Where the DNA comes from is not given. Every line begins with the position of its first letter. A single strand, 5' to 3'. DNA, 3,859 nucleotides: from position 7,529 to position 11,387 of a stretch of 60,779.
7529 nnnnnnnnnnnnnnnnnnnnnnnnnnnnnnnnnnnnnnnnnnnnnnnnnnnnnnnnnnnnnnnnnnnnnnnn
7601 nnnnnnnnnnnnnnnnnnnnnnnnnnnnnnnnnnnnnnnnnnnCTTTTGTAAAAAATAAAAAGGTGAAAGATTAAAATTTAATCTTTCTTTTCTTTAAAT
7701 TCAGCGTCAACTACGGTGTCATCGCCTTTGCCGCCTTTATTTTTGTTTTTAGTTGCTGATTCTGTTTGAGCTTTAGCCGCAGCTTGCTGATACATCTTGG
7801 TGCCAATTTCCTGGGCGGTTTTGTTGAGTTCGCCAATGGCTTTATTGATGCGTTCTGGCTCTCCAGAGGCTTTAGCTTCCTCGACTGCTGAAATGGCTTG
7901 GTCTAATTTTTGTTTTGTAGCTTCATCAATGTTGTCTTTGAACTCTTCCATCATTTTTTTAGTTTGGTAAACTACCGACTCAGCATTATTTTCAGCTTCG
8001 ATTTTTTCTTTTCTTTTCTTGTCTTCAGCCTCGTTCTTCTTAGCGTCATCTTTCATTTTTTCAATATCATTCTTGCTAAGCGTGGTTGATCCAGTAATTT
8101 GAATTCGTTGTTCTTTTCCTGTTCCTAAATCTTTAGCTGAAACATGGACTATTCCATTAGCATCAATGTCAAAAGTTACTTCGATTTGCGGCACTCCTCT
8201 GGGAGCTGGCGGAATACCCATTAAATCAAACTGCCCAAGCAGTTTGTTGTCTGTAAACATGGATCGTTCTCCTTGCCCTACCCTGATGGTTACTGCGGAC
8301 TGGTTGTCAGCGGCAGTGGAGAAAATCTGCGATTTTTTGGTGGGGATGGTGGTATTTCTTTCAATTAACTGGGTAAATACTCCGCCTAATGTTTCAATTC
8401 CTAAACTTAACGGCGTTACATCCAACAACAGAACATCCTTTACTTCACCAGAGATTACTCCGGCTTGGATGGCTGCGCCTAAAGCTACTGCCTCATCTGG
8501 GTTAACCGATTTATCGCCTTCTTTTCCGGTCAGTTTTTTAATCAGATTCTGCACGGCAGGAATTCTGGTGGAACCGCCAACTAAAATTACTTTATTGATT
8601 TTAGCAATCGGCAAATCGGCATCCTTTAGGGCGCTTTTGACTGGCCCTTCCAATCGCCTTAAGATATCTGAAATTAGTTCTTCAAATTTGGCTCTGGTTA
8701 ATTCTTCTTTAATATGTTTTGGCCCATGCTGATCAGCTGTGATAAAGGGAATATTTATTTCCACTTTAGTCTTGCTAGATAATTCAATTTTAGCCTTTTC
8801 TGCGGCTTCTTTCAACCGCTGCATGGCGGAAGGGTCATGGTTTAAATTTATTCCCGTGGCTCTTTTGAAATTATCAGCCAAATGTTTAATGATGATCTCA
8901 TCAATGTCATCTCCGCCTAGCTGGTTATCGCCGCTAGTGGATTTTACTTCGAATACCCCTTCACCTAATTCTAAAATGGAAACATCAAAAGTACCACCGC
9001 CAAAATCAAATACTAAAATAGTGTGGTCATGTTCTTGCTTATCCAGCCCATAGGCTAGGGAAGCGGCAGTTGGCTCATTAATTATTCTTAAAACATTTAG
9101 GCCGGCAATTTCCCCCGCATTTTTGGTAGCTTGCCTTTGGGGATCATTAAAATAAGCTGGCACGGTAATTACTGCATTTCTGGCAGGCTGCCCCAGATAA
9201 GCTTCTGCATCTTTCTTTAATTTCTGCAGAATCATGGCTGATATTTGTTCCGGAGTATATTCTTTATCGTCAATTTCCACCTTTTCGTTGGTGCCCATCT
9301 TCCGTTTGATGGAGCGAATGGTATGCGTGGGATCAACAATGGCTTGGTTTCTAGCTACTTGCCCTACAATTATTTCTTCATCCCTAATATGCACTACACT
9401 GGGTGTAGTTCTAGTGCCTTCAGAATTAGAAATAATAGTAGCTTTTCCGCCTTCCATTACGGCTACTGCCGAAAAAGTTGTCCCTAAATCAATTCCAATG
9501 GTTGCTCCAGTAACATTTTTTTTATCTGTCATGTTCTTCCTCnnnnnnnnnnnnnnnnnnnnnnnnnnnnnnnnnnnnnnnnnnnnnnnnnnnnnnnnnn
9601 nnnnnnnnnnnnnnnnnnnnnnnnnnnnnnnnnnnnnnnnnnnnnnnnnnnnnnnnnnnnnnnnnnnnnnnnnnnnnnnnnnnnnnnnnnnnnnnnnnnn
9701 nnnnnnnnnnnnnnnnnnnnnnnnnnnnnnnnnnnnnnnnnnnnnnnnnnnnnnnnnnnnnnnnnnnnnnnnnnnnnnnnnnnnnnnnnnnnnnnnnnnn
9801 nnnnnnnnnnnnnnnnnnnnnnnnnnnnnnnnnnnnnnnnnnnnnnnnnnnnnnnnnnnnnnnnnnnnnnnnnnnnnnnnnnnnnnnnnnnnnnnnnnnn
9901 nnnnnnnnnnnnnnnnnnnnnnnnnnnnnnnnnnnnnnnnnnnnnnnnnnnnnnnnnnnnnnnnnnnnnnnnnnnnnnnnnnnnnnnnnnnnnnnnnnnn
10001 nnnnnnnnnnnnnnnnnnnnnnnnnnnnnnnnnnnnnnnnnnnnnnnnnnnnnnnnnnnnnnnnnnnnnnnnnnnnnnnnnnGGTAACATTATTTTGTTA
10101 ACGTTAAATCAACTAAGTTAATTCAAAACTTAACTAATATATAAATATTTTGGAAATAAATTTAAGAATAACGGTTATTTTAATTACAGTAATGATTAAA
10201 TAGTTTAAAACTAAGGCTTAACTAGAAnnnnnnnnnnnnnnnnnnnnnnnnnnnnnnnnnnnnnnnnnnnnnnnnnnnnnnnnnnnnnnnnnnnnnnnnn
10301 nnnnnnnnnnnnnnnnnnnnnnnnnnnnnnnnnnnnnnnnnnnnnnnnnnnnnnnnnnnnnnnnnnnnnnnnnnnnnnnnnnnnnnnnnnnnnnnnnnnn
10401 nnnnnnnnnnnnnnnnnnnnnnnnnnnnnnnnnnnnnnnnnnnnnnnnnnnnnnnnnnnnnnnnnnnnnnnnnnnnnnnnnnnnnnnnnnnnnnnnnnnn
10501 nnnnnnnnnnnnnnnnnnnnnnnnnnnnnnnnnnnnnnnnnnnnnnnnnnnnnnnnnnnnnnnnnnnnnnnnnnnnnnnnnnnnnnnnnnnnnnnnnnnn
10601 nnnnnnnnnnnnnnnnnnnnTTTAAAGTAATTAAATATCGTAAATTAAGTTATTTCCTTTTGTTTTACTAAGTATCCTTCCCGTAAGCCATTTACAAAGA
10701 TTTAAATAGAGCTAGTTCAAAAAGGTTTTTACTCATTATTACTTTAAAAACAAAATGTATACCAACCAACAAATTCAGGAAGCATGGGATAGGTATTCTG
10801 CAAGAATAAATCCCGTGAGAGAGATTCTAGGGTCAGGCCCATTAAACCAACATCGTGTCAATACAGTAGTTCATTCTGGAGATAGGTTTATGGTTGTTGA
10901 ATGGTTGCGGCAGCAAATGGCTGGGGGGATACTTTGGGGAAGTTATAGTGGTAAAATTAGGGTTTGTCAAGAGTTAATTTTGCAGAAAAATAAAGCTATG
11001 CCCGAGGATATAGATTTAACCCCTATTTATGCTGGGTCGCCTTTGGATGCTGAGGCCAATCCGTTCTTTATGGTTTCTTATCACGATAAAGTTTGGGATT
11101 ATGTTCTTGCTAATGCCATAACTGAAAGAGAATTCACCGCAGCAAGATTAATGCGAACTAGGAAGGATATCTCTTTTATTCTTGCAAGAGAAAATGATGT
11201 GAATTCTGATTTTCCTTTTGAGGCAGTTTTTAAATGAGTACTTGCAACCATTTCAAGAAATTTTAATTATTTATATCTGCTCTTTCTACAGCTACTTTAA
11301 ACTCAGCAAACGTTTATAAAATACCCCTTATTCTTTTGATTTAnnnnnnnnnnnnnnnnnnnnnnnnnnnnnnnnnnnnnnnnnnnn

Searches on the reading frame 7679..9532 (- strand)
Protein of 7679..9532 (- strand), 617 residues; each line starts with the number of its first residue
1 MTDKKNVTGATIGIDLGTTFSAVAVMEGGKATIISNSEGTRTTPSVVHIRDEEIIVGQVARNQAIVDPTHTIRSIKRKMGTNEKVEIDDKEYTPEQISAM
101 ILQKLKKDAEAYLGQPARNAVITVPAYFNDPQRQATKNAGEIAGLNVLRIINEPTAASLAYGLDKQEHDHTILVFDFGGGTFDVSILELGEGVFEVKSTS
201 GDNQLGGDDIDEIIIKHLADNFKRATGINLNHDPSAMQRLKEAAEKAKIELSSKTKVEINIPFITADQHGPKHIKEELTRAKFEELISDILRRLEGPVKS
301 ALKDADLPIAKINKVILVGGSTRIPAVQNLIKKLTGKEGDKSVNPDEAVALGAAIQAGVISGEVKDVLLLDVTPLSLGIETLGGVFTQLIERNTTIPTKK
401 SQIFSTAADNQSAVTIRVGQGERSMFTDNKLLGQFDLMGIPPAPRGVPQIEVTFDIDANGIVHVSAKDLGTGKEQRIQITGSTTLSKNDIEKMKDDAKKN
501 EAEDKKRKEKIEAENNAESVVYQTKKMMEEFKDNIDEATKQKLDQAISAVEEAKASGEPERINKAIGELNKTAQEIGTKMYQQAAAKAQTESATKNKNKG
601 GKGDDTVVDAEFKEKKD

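Call 53: search_protein_families(library=pfam, proteins=[window:7679-9532:-], max_evalue=0.00001)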
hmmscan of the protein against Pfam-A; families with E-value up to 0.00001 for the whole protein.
window:7679-9532:- (617 aa): 2 families
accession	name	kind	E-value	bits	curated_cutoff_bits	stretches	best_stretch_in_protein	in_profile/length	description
PF00012.26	HSP70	-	3.6e-241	802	20.6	2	84-582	100-599/599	Hsp70 protein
PF06723.19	MreB_Mbl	-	6.8e-19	68.3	27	1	11-355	3-317/327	MreB/Mbl protein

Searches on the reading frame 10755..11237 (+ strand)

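Call 44: search_protein_families(library=pfam, proteins=[window:10755-11237:+], max_evalue=0.00001)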
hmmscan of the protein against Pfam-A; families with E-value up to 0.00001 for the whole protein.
window:10755-11237:+ (160 aa): 0 families

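Call 65: search_protein_families(library=pfam, proteins=[window:10755-11237:+], max_evalue=0.1)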
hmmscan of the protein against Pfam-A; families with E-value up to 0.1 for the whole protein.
window:10755-11237:+ (160 aa): 3 families
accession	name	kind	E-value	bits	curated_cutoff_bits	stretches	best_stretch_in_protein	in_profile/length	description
PF06433.17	Me-amine-dh_H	-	0.018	14.4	21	1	33-83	173-222/343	Methylamine dehydrogenase heavy chain (MADH)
PF21182.2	FOG1-like_PR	-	0.058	13.8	27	0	38-72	7-38/97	Zinc finger protein ZFPM1-like, PR domain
PF09693.15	Phage_XkdX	-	0.071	13.6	23.5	0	111-128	16-33/40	Phage uncharacterised protein (Phage_XkdX)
